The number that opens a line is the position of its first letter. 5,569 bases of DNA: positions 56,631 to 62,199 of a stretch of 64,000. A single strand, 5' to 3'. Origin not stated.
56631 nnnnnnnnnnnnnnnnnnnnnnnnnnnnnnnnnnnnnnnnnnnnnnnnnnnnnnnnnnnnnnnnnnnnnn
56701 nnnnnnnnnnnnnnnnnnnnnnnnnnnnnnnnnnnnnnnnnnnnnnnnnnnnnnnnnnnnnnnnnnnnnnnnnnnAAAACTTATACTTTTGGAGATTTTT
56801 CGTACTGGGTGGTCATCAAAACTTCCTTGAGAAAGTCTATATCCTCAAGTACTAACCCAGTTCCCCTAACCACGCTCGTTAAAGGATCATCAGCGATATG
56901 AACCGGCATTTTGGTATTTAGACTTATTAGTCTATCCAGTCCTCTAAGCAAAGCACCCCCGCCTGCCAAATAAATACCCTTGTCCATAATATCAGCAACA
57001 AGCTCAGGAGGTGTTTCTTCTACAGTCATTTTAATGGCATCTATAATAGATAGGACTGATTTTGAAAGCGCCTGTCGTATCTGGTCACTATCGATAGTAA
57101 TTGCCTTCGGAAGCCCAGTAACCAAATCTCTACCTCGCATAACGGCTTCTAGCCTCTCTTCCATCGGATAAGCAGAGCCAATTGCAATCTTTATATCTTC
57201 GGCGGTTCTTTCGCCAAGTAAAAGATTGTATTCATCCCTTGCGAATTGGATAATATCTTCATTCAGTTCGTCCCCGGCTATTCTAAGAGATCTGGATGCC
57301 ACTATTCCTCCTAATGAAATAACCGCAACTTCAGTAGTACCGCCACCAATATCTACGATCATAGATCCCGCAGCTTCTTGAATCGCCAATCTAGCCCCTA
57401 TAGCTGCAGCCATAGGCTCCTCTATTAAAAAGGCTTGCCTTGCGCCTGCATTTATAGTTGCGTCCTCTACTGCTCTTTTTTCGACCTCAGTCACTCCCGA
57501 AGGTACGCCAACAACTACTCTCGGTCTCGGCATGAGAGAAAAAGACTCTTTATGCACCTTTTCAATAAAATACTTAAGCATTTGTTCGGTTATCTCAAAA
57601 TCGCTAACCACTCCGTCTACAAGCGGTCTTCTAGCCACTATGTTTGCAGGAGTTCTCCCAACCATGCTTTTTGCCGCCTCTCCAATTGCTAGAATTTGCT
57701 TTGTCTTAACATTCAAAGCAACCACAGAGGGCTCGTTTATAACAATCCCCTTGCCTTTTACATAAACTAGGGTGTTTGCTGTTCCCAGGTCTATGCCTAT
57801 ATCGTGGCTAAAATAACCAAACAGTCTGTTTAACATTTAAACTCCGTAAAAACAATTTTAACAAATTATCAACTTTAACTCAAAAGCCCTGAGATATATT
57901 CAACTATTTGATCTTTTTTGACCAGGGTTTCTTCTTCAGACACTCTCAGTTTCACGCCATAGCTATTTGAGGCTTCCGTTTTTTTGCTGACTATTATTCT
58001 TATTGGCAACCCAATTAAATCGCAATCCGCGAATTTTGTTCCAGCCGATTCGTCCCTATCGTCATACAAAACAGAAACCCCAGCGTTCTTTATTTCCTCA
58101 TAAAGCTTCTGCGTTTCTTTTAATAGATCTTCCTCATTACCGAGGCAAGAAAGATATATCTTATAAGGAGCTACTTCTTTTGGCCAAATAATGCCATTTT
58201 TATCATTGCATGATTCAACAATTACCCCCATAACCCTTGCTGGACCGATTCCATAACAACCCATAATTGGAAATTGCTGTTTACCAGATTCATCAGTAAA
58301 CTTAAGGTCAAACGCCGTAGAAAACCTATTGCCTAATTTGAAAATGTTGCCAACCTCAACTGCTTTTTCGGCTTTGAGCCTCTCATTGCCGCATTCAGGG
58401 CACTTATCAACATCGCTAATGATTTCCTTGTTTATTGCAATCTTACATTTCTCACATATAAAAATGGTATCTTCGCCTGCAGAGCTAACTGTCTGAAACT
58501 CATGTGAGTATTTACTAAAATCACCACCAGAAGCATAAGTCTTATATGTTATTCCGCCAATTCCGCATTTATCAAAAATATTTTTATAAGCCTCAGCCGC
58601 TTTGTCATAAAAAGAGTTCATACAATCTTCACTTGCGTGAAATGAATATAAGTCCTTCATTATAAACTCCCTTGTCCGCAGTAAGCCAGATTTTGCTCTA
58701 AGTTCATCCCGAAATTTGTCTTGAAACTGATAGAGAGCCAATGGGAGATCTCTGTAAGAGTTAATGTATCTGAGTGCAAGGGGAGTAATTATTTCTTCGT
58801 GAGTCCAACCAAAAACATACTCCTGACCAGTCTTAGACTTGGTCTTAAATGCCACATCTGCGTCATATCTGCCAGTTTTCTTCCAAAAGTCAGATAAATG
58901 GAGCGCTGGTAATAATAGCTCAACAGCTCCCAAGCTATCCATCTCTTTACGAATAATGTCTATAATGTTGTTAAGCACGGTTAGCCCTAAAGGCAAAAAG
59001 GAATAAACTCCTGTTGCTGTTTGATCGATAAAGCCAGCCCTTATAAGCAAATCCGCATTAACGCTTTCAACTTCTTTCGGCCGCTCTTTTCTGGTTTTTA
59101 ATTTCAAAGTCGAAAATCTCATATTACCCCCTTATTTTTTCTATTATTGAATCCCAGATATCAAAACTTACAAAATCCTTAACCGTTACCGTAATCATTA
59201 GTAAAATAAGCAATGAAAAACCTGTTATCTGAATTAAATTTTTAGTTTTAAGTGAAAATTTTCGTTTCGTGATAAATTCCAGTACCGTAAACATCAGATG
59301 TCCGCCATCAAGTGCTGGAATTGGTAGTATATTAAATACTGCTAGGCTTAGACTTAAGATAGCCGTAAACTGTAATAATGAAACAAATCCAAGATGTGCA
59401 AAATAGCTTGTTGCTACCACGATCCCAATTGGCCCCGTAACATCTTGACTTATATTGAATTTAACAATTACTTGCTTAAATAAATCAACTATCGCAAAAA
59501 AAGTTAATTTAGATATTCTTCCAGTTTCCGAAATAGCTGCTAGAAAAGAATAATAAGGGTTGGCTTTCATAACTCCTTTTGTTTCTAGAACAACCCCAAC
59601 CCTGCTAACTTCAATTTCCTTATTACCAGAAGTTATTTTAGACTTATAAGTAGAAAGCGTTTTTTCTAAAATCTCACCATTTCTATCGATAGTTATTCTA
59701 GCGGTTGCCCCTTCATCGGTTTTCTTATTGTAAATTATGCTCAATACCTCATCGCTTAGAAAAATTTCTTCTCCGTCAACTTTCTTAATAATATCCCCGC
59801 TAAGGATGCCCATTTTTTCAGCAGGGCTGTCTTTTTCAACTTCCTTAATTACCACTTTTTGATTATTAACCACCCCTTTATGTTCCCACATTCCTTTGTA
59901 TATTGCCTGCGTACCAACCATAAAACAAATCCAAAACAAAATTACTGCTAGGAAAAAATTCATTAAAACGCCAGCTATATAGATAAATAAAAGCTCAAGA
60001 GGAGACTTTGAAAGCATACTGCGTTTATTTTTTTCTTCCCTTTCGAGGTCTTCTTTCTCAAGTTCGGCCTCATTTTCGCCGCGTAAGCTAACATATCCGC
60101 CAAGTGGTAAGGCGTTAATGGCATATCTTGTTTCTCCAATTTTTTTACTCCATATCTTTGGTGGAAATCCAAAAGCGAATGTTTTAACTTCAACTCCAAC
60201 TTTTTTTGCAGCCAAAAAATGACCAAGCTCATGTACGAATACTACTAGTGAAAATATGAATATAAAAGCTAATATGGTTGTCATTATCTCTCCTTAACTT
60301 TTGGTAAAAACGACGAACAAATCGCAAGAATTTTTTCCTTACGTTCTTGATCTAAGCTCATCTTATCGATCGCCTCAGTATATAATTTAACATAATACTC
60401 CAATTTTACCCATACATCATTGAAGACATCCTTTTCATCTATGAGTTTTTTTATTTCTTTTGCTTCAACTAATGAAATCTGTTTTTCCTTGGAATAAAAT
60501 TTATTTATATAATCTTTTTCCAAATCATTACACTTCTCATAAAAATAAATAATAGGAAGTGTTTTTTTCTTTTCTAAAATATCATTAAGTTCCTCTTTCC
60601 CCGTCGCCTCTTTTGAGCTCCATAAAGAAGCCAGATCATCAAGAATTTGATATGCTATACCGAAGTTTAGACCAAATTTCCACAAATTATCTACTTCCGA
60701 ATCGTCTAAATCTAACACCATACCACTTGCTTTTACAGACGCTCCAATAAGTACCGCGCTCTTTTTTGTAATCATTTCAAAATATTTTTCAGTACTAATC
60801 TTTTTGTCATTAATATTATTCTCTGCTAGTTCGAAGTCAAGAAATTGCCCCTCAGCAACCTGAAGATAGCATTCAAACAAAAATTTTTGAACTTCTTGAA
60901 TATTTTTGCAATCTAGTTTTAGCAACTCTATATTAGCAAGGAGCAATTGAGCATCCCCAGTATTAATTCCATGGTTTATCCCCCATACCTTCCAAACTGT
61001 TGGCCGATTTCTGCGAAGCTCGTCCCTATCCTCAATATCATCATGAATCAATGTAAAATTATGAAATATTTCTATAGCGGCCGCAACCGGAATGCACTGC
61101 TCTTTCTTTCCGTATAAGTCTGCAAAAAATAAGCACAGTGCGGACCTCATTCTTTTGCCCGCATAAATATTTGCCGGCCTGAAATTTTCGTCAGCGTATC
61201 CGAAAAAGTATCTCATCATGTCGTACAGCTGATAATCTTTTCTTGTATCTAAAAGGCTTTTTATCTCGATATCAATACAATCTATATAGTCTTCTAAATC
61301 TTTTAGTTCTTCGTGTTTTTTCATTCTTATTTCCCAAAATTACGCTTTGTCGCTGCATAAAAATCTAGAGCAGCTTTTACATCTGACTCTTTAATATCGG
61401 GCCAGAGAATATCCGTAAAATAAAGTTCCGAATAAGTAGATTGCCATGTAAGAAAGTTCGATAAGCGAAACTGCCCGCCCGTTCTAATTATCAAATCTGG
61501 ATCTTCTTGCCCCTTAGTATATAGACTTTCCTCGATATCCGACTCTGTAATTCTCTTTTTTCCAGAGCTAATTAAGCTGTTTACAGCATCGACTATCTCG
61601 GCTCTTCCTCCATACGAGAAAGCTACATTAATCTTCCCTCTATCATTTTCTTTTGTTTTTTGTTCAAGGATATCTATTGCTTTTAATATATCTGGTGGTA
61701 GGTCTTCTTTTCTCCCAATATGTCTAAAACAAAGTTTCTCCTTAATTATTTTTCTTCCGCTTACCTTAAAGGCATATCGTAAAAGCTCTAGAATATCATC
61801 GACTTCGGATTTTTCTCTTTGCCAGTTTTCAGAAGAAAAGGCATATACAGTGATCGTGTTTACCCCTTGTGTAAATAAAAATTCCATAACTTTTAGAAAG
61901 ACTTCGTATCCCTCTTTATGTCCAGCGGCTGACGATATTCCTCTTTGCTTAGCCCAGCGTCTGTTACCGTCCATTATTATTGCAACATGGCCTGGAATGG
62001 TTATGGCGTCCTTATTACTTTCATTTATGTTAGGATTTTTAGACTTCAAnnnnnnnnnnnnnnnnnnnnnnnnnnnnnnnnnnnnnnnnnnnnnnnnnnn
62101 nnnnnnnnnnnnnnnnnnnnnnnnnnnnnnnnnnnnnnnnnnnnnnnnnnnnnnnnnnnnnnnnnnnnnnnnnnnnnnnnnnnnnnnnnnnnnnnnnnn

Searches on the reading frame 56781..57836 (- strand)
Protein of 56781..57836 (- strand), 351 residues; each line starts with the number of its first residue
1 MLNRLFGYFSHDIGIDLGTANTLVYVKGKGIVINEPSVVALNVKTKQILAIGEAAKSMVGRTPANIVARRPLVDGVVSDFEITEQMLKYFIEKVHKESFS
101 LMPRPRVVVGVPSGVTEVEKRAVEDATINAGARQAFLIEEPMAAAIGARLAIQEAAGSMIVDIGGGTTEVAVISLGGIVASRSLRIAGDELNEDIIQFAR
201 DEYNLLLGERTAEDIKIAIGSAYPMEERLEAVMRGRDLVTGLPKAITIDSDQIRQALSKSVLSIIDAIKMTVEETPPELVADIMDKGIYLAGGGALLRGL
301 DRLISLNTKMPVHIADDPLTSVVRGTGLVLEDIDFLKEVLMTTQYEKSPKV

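Call 59: search_protein_families(library=pfam, proteins=[window:56781-57836:-], max_evalue=0.001)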
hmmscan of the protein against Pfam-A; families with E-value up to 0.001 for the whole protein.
window:56781-57836:- (351 aa): 5 families
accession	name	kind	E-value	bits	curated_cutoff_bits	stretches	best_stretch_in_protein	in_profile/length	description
PF06723.19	MreB_Mbl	-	2.6e-143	477.2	27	1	11-336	2-325/327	MreB/Mbl protein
PF14450.12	FtsA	-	1.9e-11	44.9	31.8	1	160-317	2-112/127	Cell division protein FtsA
PF00012.26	HSP70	-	4.1e-10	39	20.6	1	105-202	134-237/599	Hsp70 protein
PF00022.25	Actin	-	2.3e-07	30.2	27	1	36-201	31-189/410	Actin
PF11104.14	PilM_2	-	5.4e-07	29.3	27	0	287-316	277-306/340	Type IV pilus assembly protein PilM;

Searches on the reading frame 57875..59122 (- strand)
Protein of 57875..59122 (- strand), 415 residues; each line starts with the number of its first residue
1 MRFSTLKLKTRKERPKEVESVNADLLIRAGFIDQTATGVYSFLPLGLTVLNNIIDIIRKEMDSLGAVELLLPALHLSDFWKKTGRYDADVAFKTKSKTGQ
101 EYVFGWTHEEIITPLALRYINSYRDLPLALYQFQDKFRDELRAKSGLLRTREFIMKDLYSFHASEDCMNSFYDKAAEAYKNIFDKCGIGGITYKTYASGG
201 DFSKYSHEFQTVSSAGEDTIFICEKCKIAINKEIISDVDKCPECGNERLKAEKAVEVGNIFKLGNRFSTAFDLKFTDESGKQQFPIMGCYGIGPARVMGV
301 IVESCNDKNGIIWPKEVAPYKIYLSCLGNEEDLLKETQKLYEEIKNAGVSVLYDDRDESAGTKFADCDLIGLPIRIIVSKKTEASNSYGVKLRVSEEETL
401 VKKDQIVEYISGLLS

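Call 59: search_protein_families(library=pfam, proteins=[window:57875-59122:-], max_evalue=0.001)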
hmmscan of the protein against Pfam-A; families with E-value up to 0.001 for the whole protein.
window:57875-59122:- (415 aa): 2 families
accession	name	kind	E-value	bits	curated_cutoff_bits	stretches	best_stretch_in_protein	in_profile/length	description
PF00587.30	tRNA-synt_2b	-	7.7e-32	111.2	29.3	1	92-304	1-178/179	tRNA synthetase class II core domain (G, H, P, S and T)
PF03129.25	HGTP_anticodon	-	7.9e-17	61.6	21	1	322-411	2-92/94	Anticodon binding domain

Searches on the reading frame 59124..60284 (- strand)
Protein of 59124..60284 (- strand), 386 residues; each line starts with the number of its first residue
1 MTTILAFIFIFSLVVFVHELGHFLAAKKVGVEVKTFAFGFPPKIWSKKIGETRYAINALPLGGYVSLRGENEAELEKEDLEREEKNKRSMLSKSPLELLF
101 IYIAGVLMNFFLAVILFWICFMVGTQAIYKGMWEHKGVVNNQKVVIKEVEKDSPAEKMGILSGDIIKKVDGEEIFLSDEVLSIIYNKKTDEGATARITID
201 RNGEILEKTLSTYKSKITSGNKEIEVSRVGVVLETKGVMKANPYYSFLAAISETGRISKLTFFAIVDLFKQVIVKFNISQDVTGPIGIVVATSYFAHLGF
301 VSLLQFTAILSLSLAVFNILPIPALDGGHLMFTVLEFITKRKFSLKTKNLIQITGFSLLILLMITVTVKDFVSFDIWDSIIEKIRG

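Call 59: search_protein_families(library=pfam, proteins=[window:59124-60284:-], max_evalue=0.001)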
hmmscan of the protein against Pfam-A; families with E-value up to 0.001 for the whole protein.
window:59124-60284:- (386 aa): 4 families
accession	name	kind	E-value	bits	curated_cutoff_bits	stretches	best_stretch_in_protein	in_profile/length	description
PF02163.28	Peptidase_M50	-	8e-58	195.8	27.2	1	6-362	1-221/221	Peptidase family M50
PF13180.12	PDZ_2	-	6.9e-12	45.9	27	1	139-209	9-77/80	PDZ domain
PF17820.7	PDZ_6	-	2e-07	31.1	27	1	145-177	1-32/54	PDZ domain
PF00595.29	PDZ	-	0.00011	22.9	23.2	1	140-174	21-57/81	PDZ domain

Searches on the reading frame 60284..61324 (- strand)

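Call 59: search_protein_families(library=pfam, proteins=[window:60284-61324:-], max_evalue=0.001)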
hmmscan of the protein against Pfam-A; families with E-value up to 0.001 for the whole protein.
window:60284-61324:- (346 aa): 1 family
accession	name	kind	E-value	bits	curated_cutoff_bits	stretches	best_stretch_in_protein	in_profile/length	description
PF00348.22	polyprenyl_synt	-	2.5e-56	191.1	27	1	55-282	15-239/251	Polyprenyl synthetase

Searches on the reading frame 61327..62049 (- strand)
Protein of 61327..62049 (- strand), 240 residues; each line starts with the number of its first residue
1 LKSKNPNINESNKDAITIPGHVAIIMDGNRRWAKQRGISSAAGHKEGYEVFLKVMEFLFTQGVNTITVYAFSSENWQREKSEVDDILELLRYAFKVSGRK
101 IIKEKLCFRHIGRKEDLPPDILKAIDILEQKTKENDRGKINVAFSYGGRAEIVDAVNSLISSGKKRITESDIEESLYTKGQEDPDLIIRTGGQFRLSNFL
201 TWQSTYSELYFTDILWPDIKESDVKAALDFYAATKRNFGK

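Call 59: search_protein_families(library=pfam, proteins=[window:61327-62049:-], max_evalue=0.001)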
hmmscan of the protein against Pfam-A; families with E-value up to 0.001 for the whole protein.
window:61327-62049:- (240 aa): 1 family
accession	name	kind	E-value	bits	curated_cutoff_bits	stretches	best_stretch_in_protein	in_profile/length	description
PF01255.24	Prenyltransf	-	2.3e-74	250.1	27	1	25-239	1-219/219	Putative undecaprenyl diphosphate synthase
